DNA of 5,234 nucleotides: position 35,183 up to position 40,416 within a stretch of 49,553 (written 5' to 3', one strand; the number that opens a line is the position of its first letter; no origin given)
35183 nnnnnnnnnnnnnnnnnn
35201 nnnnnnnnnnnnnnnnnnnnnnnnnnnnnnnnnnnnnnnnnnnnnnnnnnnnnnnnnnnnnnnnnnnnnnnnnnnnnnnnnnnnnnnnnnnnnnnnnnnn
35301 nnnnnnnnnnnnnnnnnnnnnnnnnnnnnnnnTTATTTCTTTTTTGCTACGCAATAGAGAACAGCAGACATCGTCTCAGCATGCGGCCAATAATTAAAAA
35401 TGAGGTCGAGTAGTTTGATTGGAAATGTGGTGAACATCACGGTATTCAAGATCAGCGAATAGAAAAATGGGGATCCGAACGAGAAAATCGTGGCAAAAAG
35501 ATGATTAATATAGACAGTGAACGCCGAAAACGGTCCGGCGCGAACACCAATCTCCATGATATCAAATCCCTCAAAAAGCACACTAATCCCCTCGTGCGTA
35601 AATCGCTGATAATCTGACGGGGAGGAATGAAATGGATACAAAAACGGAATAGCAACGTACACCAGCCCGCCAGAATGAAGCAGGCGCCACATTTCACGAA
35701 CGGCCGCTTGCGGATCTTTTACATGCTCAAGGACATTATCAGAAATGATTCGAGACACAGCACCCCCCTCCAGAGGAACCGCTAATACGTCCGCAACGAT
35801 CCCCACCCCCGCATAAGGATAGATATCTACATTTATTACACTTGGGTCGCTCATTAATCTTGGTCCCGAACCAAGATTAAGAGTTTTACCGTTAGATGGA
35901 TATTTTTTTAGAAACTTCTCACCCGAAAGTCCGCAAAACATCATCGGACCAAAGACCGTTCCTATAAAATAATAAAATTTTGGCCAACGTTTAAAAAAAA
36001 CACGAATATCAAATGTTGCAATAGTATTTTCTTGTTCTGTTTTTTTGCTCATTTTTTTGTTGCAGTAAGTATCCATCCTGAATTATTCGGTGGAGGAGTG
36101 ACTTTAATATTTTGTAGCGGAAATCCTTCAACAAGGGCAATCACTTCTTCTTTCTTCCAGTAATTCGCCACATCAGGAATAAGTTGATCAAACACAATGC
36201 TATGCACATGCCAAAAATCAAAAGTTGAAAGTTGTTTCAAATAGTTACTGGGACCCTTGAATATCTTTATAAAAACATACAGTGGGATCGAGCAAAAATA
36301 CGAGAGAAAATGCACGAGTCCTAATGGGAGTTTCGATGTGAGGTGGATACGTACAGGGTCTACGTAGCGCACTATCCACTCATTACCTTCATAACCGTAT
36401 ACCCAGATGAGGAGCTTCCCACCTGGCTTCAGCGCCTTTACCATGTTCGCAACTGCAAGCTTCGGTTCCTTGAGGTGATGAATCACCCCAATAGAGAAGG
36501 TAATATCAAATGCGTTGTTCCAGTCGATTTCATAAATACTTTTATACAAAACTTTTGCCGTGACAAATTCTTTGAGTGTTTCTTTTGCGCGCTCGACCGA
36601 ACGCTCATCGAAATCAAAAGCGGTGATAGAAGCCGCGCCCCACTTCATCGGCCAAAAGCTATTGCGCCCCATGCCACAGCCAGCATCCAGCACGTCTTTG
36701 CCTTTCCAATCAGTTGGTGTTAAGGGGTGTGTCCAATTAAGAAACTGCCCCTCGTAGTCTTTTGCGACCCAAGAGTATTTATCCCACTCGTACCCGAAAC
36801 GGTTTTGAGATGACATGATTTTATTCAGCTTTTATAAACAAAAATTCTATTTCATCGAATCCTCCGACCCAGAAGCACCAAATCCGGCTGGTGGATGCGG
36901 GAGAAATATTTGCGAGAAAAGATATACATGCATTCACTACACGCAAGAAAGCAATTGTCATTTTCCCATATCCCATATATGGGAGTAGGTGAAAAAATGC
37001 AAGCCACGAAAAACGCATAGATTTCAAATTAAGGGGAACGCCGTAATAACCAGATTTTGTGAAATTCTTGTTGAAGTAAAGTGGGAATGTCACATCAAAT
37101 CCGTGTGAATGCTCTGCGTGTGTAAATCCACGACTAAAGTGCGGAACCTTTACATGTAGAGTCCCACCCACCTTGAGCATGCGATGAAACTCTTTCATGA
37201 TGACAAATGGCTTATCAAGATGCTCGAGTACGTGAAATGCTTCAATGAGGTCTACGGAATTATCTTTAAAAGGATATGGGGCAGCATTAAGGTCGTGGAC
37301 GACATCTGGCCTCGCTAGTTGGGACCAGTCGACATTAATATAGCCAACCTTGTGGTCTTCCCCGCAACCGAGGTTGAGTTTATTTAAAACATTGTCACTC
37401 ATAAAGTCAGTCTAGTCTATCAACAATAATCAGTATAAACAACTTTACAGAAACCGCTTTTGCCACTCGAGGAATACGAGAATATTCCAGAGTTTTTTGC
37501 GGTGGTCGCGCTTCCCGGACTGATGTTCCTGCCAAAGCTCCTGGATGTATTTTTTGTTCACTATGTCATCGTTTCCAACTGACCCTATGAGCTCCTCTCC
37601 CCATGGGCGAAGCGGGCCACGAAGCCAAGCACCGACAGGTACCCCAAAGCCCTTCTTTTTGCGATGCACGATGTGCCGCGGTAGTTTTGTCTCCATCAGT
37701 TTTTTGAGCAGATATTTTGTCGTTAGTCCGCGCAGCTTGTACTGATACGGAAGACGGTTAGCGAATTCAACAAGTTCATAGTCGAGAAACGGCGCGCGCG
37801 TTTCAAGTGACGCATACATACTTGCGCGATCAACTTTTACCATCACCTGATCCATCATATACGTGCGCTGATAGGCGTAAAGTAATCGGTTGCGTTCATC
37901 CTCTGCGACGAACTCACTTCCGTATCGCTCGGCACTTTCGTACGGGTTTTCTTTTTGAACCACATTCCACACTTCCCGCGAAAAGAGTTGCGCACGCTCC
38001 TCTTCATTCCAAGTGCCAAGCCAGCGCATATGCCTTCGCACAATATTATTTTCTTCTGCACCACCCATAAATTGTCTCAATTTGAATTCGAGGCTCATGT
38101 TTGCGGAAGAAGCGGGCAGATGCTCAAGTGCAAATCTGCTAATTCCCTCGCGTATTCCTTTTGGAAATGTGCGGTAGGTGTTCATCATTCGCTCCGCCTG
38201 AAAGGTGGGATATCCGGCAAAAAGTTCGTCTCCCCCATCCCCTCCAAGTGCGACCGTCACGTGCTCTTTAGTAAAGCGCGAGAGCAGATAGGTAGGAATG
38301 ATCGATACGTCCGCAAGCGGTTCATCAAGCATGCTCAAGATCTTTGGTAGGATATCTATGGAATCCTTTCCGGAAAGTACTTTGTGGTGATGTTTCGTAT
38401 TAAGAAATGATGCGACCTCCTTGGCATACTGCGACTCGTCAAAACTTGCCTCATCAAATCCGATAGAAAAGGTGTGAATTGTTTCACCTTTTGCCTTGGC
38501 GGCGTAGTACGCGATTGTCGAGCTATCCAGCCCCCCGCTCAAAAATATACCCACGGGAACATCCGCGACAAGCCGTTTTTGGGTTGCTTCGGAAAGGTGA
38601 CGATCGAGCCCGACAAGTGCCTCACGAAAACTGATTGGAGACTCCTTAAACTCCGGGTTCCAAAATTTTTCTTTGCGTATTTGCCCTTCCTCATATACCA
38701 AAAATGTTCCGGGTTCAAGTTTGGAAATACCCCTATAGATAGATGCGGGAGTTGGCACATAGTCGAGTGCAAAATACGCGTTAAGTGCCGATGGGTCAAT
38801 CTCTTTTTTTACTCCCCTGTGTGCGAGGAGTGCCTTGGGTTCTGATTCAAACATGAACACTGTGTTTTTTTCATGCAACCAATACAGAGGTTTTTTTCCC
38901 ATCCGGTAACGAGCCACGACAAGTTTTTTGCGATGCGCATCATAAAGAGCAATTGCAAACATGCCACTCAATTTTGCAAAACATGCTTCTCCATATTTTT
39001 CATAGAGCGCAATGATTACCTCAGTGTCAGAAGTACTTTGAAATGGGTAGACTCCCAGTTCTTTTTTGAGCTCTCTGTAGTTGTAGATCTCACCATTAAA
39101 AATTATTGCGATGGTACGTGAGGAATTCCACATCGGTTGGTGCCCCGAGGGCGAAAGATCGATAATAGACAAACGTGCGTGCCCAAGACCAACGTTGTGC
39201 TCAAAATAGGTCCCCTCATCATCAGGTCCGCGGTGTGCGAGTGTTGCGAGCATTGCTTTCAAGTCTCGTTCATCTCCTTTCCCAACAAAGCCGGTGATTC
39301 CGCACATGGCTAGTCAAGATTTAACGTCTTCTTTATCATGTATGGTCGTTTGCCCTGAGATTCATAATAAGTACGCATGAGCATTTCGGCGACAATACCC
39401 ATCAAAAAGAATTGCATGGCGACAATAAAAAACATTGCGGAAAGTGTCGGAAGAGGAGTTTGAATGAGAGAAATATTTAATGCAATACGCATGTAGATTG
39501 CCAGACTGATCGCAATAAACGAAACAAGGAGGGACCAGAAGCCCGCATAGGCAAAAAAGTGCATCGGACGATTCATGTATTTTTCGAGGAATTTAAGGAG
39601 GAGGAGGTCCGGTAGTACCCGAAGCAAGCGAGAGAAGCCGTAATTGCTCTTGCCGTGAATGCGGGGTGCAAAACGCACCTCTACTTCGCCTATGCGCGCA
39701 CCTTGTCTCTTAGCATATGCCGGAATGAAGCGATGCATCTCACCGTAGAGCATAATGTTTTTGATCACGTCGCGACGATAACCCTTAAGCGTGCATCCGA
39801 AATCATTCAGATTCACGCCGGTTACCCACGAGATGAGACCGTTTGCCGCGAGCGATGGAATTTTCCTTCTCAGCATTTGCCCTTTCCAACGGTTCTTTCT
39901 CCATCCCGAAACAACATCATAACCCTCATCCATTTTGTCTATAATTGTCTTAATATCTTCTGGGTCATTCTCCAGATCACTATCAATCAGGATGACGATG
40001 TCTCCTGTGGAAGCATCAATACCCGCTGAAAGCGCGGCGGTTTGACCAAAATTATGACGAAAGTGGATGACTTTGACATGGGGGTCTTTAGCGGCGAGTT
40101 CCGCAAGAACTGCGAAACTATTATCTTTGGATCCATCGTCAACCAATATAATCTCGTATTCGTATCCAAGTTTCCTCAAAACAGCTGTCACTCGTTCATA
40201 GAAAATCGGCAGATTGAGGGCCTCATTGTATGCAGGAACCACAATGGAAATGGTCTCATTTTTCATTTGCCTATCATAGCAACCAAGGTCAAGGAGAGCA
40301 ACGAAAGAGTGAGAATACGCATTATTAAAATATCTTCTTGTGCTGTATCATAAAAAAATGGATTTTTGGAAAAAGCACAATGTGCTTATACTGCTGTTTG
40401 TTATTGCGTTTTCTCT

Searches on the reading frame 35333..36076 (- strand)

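Call 12: search_protein_families(library=pfam, proteins=[window:35333-36076:-])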
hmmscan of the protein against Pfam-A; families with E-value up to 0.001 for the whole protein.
window:35333-36076:- (247 aa): 3 families
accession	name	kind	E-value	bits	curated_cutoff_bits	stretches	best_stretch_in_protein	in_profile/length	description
PF08241.18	Methyltransf_11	-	1.4e-08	35.6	21.2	1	93-140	47-94/95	Methyltransferase domain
PF13489.12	Methyltransf_23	-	0.00015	22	27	1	58-145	19-120/164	Methyltransferase domain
PF13649.12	Methyltransf_25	-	0.0008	20.5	27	0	93-137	51-97/97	Methyltransferase domain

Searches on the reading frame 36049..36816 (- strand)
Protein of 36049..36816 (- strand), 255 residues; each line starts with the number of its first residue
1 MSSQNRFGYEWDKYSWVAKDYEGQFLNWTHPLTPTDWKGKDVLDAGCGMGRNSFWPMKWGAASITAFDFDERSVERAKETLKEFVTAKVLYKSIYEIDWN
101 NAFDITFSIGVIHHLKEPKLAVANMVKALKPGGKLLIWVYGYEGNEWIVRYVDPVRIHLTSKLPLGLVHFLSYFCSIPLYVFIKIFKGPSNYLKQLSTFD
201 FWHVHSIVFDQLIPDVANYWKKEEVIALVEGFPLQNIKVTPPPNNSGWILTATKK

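Call 12: search_protein_families(library=pfam, proteins=[window:36049-36816:-])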
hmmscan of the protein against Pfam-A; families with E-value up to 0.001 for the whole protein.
window:36049-36816:- (255 aa): 9 families
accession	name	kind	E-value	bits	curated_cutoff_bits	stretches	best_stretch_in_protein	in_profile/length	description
PF08241.18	Methyltransf_11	-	1e-15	58.6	21.2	1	43-137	1-95/95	Methyltransferase domain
PF13649.12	Methyltransf_25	-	5e-15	56.4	27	1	42-133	1-97/97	Methyltransferase domain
PF13847.12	Methyltransf_31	-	2.4e-13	50.4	27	1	38-137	3-109/145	Methyltransferase domain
PF08242.18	Methyltransf_12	-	1.3e-12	48.7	30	1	43-135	1-98/98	Methyltransferase domain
PF13489.12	Methyltransf_23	-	9.3e-10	38.9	27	1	24-140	8-119/164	Methyltransferase domain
PF08003.17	Methyltransf_9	-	1.2e-08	34.7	23.8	1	36-146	113-226/315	Protein of unknown function (DUF1698)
PF03848.20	TehB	-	2.5e-07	30.7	20.4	1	41-137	33-132/193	Tellurite resistance protein TehB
PF05175.20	MTS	-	7e-06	26.2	23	1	36-137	30-138/170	Methyltransferase small domain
PF06325.19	PrmA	-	0.00011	22.2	22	1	37-83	160-206/296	Ribosomal protein L11 methyltransferase (PrmA)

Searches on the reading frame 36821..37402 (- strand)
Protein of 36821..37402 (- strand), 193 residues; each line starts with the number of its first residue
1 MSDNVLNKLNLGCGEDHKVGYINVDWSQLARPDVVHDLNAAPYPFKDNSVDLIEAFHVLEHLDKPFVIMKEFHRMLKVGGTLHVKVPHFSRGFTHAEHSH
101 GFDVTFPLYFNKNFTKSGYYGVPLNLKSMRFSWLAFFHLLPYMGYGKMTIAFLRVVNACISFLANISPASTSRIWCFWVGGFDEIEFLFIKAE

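Call 12: search_protein_families(library=pfam, proteins=[window:36821-37402:-])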
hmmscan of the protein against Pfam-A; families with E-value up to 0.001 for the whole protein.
window:36821-37402:- (193 aa): 4 families
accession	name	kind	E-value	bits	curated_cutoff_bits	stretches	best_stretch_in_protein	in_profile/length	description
PF08241.18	Methyltransf_11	-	6.4e-10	40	21.2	1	36-82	47-93/95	Methyltransferase domain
PF13489.12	Methyltransf_23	-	3.4e-05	24.1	27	1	42-87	77-119/164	Methyltransferase domain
PF08242.18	Methyltransf_12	-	7.3e-05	23.9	30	1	41-82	54-98/98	Methyltransferase domain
PF13649.12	Methyltransf_25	-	0.00022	22.3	27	1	38-80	53-97/97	Methyltransferase domain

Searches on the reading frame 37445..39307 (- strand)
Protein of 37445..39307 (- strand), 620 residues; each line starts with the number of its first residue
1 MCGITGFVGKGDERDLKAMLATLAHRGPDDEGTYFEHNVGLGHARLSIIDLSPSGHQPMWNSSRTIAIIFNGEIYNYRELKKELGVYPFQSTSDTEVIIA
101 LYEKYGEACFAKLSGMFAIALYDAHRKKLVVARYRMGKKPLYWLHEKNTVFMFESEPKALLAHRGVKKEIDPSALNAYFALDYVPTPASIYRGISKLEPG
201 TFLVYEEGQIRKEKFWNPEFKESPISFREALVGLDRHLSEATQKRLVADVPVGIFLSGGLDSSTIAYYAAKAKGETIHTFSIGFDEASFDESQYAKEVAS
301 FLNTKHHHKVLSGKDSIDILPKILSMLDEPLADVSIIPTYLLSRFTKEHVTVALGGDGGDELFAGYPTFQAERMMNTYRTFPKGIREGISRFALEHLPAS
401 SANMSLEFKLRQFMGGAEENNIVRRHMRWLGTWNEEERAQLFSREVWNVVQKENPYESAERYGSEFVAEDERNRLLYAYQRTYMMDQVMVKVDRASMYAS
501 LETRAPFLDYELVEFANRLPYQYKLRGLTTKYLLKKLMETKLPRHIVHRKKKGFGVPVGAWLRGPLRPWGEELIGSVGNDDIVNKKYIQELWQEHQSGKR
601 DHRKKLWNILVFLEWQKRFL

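Call 12: search_protein_families(library=pfam, proteins=[window:37445-39307:-])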
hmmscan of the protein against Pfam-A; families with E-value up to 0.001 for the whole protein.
window:37445-39307:- (620 aa): 5 families
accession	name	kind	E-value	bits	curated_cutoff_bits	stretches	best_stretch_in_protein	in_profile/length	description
PF00733.27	Asn_synthase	-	2e-102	343.9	21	1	234-616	2-353/354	Asparagine synthase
PF13537.11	GATase_7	-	6.4e-42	142.9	25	1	43-162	1-123/123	Glutamine amidotransferase domain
PF13522.11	GATase_6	-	7.7e-40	136.4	27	1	28-153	1-127/130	Glutamine amidotransferase domain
PF12481.13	DUF3700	-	2.3e-05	24.4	27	1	59-151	70-167/228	Aluminium induced protein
PF06508.19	QueC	-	2.6e-05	24.3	22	1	255-308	5-57/210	Queuosine biosynthesis protein QueC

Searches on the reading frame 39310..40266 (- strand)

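Call 12: search_protein_families(library=pfam, proteins=[window:39310-40266:-])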
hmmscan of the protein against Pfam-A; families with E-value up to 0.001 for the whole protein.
window:39310-40266:- (318 aa): 3 families
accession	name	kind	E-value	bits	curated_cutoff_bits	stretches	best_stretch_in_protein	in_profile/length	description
PF00535.33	Glycos_transf_2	-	2.1e-35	122.6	23.3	1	7-170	1-166/168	Glycosyl transferase family 2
PF13641.12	Glyco_tranf_2_3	-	5.6e-07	30.2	27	1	6-119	3-119/230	Glycosyltransferase like family 2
PF10111.15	Glyco_tranf_2_2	-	1.2e-05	25.4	27.3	1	7-98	1-92/276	Glycosyltransferase like family 2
